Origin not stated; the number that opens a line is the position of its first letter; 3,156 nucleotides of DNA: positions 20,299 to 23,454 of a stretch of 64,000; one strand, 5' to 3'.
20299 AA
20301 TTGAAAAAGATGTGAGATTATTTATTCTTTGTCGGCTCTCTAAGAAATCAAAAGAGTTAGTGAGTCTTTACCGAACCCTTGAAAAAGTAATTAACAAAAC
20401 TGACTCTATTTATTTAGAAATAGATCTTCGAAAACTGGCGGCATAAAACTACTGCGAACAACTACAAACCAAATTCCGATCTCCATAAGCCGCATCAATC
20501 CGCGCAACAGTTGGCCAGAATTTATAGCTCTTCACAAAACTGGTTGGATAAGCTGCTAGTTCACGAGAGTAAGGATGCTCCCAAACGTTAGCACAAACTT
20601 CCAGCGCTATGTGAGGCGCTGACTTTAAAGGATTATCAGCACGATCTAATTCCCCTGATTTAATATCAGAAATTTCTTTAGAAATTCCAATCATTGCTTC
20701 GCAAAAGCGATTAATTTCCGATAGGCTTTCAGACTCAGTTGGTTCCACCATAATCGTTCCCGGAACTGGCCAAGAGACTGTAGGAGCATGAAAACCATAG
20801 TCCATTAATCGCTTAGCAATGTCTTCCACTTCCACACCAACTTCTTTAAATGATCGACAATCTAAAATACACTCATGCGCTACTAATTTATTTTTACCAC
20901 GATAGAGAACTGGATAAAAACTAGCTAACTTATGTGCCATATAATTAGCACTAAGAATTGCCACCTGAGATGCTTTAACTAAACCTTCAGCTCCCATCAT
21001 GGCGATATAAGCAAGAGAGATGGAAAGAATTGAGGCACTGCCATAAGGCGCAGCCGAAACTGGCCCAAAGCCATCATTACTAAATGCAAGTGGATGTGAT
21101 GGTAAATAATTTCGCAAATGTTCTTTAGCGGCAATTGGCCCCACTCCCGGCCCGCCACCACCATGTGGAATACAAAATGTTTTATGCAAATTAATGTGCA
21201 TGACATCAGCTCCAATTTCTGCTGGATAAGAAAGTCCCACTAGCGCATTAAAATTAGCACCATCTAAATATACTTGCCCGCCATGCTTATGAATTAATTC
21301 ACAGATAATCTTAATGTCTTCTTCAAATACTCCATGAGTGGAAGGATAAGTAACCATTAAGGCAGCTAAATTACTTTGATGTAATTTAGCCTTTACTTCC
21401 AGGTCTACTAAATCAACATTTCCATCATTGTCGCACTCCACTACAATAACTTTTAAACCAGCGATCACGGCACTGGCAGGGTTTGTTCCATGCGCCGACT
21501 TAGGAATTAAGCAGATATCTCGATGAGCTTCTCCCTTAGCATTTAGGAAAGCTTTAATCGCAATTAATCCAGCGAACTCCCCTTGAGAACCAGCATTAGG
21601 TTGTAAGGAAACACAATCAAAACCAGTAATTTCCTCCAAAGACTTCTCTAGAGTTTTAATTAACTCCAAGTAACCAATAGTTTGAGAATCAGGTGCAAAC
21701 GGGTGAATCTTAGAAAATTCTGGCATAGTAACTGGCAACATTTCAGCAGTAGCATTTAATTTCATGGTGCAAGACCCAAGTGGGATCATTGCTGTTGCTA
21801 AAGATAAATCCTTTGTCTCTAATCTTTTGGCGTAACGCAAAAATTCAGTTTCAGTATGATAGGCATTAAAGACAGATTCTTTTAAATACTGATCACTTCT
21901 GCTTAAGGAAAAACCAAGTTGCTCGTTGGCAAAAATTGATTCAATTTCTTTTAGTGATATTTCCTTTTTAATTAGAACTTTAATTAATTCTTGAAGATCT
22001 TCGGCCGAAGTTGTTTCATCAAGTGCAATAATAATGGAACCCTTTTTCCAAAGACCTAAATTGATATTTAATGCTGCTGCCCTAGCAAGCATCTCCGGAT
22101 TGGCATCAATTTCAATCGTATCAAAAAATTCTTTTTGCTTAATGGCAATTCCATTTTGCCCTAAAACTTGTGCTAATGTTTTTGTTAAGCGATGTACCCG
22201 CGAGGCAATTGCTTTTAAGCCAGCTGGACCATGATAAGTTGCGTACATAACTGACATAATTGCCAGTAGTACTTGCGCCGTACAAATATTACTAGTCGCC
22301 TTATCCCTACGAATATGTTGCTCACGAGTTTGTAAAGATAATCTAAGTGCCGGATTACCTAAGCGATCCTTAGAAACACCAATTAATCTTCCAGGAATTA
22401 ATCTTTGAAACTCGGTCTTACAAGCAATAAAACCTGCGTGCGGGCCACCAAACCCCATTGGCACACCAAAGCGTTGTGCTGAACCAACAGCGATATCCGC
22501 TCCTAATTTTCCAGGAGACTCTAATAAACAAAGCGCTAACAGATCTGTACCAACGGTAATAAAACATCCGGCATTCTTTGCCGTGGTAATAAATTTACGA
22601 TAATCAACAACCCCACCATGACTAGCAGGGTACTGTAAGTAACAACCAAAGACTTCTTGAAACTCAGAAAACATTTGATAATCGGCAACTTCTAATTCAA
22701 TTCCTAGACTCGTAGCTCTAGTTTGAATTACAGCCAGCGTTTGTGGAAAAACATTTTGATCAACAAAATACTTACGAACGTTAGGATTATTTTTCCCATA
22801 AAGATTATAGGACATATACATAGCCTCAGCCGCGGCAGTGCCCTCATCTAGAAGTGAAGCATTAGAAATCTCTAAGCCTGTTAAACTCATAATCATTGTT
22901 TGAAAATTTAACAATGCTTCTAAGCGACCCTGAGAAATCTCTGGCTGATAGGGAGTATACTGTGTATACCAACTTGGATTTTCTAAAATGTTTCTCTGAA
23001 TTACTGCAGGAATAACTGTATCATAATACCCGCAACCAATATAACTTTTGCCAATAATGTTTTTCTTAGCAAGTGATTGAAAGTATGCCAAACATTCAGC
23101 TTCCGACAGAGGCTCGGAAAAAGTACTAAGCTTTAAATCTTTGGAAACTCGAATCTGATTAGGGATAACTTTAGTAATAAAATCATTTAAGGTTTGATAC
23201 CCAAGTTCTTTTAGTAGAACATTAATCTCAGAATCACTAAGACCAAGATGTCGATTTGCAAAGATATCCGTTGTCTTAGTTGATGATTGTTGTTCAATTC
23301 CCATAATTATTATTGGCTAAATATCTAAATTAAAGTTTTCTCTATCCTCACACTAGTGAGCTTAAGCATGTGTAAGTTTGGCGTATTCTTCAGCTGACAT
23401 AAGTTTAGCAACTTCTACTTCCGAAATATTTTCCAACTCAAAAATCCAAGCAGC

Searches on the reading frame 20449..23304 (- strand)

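Call 16: search_protein_families(library=ncbifam, proteins=[window:20449-23304:-], max_evalue=0.00001)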
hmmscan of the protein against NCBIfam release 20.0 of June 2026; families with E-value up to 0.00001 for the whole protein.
window:20449-23304:- (951 aa): 4 families
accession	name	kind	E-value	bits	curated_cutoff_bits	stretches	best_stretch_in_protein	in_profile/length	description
TIGR00461.1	gcvP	equivalog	0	1390.4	859.2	1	18-949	1-939/939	aminomethyl-transferring glycine dehydrogenase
NF003346.0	PRK04366.1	equivalog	1.7e-138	462.4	441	1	483-879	54-456/487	aminomethyl-transferring glycine dehydrogenase subunit GcvPB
NF001696.0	PRK00451.1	equivalog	3.8e-116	388.6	364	2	20-444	5-442/447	aminomethyl-transferring glycine dehydrogenase subunit GcvPA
TIGR01976.1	am_tr_V_VC1184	hypoth_equivalog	9.1e-06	25.2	352.35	0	616-744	131-249/401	cysteine desulfurase-like protein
